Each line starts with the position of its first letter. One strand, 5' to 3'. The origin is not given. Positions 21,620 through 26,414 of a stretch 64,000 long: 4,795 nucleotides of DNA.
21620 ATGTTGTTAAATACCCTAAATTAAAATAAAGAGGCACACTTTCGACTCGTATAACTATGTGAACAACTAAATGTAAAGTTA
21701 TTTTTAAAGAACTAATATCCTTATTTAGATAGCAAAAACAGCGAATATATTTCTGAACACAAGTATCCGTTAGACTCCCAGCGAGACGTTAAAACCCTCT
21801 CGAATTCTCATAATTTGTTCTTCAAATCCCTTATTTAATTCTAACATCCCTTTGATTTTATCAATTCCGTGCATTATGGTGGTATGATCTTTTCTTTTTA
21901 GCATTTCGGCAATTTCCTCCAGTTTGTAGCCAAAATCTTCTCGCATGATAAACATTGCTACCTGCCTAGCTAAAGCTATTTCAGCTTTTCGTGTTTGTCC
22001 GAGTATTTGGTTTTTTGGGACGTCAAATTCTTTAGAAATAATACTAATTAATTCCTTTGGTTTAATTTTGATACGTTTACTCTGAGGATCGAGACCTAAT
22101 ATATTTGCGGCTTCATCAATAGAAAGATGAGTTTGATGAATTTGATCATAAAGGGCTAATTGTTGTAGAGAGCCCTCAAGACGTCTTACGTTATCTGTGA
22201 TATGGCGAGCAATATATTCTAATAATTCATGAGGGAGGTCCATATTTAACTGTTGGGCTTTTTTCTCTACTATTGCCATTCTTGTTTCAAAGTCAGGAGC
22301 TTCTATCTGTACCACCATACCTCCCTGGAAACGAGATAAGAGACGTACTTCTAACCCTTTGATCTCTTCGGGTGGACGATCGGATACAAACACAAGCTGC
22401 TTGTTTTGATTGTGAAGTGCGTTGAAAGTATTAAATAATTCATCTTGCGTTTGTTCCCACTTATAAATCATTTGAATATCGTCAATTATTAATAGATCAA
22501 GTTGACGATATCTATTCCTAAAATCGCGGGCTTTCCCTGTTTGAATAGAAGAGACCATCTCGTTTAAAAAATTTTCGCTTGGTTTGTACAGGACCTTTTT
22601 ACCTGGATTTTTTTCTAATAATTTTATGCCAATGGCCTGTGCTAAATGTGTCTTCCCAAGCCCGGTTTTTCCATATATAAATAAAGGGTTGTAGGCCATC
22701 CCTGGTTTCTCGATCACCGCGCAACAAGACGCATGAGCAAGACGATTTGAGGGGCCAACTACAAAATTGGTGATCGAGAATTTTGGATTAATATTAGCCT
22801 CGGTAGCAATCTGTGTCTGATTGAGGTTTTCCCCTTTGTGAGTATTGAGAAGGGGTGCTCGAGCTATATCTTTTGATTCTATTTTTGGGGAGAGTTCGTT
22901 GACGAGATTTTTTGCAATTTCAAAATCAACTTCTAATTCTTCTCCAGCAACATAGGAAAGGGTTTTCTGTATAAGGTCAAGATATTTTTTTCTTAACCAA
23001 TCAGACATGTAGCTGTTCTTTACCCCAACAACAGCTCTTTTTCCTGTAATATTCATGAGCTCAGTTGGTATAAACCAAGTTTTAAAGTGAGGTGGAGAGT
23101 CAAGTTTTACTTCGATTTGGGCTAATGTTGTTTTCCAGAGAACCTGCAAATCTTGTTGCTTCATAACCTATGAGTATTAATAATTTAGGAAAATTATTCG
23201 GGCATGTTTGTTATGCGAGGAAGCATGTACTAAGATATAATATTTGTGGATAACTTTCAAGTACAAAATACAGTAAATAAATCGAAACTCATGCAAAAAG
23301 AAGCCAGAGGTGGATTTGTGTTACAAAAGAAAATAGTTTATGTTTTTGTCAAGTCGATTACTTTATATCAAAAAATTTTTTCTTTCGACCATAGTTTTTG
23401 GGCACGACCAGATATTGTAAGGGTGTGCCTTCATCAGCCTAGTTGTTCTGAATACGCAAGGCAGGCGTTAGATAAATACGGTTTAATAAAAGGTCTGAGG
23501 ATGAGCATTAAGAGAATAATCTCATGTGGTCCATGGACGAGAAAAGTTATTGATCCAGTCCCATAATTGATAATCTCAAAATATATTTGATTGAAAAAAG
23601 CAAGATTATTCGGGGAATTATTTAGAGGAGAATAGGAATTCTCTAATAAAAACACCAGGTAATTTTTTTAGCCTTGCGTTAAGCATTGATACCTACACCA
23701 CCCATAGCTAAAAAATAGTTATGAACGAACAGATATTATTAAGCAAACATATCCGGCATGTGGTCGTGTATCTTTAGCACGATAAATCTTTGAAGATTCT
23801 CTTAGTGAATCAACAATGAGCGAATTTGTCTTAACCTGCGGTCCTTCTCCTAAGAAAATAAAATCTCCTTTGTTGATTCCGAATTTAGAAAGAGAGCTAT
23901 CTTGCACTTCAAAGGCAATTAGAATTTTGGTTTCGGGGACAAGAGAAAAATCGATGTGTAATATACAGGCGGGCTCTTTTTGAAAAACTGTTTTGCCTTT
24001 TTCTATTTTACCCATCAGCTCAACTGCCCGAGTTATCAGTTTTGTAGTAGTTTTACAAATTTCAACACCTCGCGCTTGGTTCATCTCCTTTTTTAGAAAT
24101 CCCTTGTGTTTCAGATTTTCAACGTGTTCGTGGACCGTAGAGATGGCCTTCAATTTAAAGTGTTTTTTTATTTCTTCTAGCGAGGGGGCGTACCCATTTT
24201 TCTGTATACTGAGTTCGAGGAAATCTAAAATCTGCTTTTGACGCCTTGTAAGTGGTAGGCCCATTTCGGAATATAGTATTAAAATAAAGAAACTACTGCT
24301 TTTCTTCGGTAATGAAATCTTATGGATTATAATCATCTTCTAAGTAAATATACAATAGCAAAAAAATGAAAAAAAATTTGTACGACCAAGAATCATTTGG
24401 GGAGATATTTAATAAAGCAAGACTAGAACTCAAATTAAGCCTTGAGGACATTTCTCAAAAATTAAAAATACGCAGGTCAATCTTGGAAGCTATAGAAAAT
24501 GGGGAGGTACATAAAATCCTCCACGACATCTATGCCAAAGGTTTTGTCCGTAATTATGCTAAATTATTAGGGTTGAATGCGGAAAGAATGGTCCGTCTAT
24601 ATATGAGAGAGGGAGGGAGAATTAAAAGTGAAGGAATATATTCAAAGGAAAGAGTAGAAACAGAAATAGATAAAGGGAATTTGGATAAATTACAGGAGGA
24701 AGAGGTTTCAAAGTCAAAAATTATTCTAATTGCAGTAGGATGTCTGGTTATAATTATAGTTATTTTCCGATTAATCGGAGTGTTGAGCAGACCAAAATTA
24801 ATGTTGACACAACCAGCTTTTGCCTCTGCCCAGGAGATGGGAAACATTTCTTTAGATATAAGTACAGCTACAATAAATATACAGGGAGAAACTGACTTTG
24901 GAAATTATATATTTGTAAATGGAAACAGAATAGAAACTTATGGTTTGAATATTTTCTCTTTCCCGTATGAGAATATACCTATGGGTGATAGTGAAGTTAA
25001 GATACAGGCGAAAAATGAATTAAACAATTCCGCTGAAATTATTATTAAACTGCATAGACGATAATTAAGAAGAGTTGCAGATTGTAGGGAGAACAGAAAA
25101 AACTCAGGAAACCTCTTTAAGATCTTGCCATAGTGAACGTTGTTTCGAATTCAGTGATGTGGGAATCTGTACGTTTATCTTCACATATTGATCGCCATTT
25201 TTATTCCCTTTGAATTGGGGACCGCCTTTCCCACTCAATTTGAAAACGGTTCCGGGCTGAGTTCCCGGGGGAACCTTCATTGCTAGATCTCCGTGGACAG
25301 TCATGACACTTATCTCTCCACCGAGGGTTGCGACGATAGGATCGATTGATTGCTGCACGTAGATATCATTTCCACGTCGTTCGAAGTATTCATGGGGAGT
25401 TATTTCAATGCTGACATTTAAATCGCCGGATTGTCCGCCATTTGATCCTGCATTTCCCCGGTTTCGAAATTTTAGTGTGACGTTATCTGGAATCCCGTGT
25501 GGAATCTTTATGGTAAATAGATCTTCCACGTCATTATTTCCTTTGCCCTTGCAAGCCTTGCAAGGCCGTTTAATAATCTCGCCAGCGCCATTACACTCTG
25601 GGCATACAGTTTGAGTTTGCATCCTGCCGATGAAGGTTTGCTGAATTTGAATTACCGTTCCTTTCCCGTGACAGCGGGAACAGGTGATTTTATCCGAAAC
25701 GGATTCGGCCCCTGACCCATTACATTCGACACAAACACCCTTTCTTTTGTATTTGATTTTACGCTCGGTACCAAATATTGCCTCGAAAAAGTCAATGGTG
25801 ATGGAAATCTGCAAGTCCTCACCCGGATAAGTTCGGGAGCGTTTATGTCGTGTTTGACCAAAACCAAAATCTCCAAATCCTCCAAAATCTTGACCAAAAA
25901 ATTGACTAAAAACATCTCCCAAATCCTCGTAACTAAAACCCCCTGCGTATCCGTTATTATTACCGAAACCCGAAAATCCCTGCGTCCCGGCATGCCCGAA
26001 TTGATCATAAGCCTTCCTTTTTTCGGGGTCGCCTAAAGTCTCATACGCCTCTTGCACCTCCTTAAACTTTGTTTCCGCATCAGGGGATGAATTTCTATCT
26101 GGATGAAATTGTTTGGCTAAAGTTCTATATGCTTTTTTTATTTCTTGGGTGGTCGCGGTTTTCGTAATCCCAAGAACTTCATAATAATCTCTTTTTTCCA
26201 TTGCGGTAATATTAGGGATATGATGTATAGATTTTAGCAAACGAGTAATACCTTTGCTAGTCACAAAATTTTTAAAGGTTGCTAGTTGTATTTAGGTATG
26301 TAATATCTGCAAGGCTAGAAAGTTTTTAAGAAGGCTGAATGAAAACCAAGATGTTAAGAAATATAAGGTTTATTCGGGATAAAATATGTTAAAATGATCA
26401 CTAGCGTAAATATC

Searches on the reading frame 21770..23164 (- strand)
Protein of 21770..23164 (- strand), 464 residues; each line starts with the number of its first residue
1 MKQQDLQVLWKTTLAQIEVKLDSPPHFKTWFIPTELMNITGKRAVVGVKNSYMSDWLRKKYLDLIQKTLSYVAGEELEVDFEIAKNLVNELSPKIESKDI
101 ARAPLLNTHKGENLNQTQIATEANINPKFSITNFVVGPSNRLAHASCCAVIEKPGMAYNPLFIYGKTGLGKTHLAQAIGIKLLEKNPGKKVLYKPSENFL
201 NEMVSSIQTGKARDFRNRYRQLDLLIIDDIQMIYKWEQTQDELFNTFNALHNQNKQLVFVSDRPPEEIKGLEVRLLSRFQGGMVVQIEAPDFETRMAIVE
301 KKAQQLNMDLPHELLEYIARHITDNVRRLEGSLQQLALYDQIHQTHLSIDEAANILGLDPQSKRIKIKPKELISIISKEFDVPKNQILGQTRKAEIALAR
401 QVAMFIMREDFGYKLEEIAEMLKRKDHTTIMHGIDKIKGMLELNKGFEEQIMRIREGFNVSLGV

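Call 16: search_protein_families(library=pfam, proteins=[window:21770-23164:-], max_evalue=0.001)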
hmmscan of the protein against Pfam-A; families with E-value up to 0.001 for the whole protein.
window:21770-23164:- (464 aa): 11 families
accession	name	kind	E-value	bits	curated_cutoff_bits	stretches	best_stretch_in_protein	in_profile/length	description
PF00308.24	Bac_DnaA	-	1.2e-60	204.8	23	1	126-285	2-161/162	Bacterial DnaA ATPAse domain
PF08299.17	Bac_DnaA_C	-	6.2e-21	74.6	31.5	1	370-437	2-69/69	Bacterial dnaA protein helix-turn-helix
PF11638.13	DnaA_N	-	4.2e-10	39.6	24.6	1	9-70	3-64/65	DnaA N-terminal domain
PF01695.23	IstB_IS21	-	2.9e-09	37.2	24.1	1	161-252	95-184/238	IstB-like ATP binding protein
PF13401.12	AAA_22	-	1.2e-06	29.3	27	0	161-258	8-117/130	AAA domain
PF13173.12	AAA_14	-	3.9e-05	24.1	27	1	159-247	3-88/129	AAA domain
PF00270.35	DEAD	-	6.7e-05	23.1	26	0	215-261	111-157/167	DEAD/DEAH box helicase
PF00910.28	RNA_helicase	-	7.6e-05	23.6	21.5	1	162-254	2-78/105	RNA helicase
PF00004.35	AAA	-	0.00035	21.5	21.2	0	162-262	2-109/131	ATPase family associated with various cellular activities (AAA)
PF22688.2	Hda_lid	-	0.00039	20.8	27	0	294-337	3-46/65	Hda, lid domain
PF01637.24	ATPase_2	-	0.00067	20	33.2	0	158-261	20-116/225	ATPase domain predominantly from Archaea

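Call 49: find_homologous_proteins(query=window:21770-23164:-, max_evalue=1e-40)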
Query window:21770-23164:- (464 aa): 7979 proteins with E <= 1e-40 among 8000 candidates; the best 120 are listed.
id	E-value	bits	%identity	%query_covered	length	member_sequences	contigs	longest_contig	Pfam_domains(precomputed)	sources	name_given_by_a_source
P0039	0.0e+0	1032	100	100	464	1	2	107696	PF11638.14,PF01695.24,PF00308.25,PF08299.18,PF13401.13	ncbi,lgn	-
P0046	6.7e-192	656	63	99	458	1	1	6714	PF11638.14,PF01695.24,PF00308.25,PF08299.18,PF00004.36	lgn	-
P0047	3.3e-189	648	60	99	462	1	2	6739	PF11638.14,PF00270.36,PF01695.24,PF00308.25,PF08299.18,PF00004.36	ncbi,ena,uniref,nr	ncbi:chromosomal replication initiator protein DnaA [Candidatus Dojkabacteria bacterium]|uniref:Chro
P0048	1.2e-187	642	61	99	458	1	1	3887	PF13173.13,PF11638.14,PF00270.36,PF01695.24,PF00308.25,PF08299.18,PF00004.36,PF01637.25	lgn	-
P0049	2.1e-185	635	60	99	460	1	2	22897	PF13173.13,PF11638.14,PF00270.36,PF01695.24,PF00308.25,PF08299.18,PF00910.29,PF00004.36,PF13401.13,PF01637.25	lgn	-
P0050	2.5e-184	632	60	99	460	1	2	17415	PF13173.13,PF11638.14,PF00270.36,PF01695.24,PF00308.25,PF08299.18,PF00004.36,PF13401.13,PF01637.25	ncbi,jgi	jgi:chromosomal replication initiator protein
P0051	1.4e-183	629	59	99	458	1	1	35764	PF11638.14,PF01695.24,PF00308.25,PF08299.18,PF00004.36,PF01637.25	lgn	-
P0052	1.8e-183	629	59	98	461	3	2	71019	PF13173.13,PF11638.14,PF00270.36,PF01695.24,PF00308.25,PF08299.18,PF00004.36,PF13401.13,PF01637.25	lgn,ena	-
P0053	2.0e-183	629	60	99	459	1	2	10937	PF13173.13,PF11638.14,PF01695.24,PF00308.25,PF08299.18,PF00004.36,PF13401.13,PF01637.25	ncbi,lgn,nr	ncbi:chromosomal replication initiator protein DnaA [Candidatus Dojkabacteria bacterium]|nr:chromoso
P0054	3.1e-182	625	60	99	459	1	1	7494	PF13173.13,PF11638.14,PF01695.24,PF00308.25,PF08299.18,PF00004.36,PF13401.13,PF01637.25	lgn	-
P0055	2.2e-181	622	61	98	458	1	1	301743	PF13173.13,PF11638.14,PF00270.36,PF01695.24,PF00308.25,PF08299.18,PF00004.36,PF13401.13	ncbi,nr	ncbi:chromosomal replication initiator protein DnaA [Candidatus Dojkabacteria bacterium]|nr:chromoso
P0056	1.4e-178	613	60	99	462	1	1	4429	PF11638.14,PF01695.24,PF00308.25,PF08299.18,PF00004.36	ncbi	-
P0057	2.8e-178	612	60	99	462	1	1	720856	PF11638.14,PF00270.36,PF01695.24,PF00308.25,PF08299.18,PF00004.36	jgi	jgi:chromosomal replication initiator protein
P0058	3.2e-177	608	59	98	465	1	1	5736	PF11638.14,PF01695.24,PF00308.25,PF08299.18,PF00004.36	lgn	-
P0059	1.1e-175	603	58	99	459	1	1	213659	PF11638.14,PF00270.36,PF01695.24,PF00308.25,PF08299.18,PF00004.36,PF13401.13,PF01637.25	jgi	jgi:chromosomal replication initiator protein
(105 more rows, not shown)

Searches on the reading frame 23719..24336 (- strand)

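Call 16: search_protein_families(library=pfam, proteins=[window:23719-24336:-], max_evalue=0.001)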
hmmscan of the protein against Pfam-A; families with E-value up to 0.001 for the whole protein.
window:23719-24336:- (205 aa): 1 family
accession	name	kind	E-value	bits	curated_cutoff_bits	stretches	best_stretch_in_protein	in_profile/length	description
PF01726.22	LexA_DNA_bind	-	1.4e-17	63.7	23.7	1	28-90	3-65/65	LexA DNA binding domain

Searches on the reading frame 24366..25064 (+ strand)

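Call 16: search_protein_families(library=pfam, proteins=[window:24366-25064:+], max_evalue=0.001)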
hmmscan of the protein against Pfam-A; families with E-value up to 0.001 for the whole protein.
window:24366-25064:+ (232 aa): 3 families
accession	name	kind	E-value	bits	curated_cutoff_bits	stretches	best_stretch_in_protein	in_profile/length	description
PF13413.12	HTH_25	-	4.1e-20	71.8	24.6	1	16-74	3-61/62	Helix-turn-helix domain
PF12844.13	HTH_19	-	3.5e-10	40.1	30.2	1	12-79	1-62/64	Helix-turn-helix domain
PF01381.28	HTH_3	-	0.00074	19.9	23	0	17-47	3-33/55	Helix-turn-helix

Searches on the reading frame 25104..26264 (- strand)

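Call 16: search_protein_families(library=pfam, proteins=[window:25104-26264:-], max_evalue=0.001)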
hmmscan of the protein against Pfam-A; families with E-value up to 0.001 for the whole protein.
window:25104-26264:- (386 aa): 4 families
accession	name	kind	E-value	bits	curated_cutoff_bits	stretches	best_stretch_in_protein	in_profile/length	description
PF01556.23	DnaJ_C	-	3.3e-43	147.8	26.6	1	152-368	2-152/152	DnaJ C terminal domain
PF00226.36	DnaJ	-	3.2e-28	98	27.8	1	26-87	1-63/63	DnaJ domain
PF00684.25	DnaJ_CXXCXGXG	-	1.1e-17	64.5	32.7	1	178-242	1-65/65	DnaJ central domain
PF15777.11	Anti-TRAP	-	0.00065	20.1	32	0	178-205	13-43/59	Tryptophan RNA-binding attenuator protein inhibitory protein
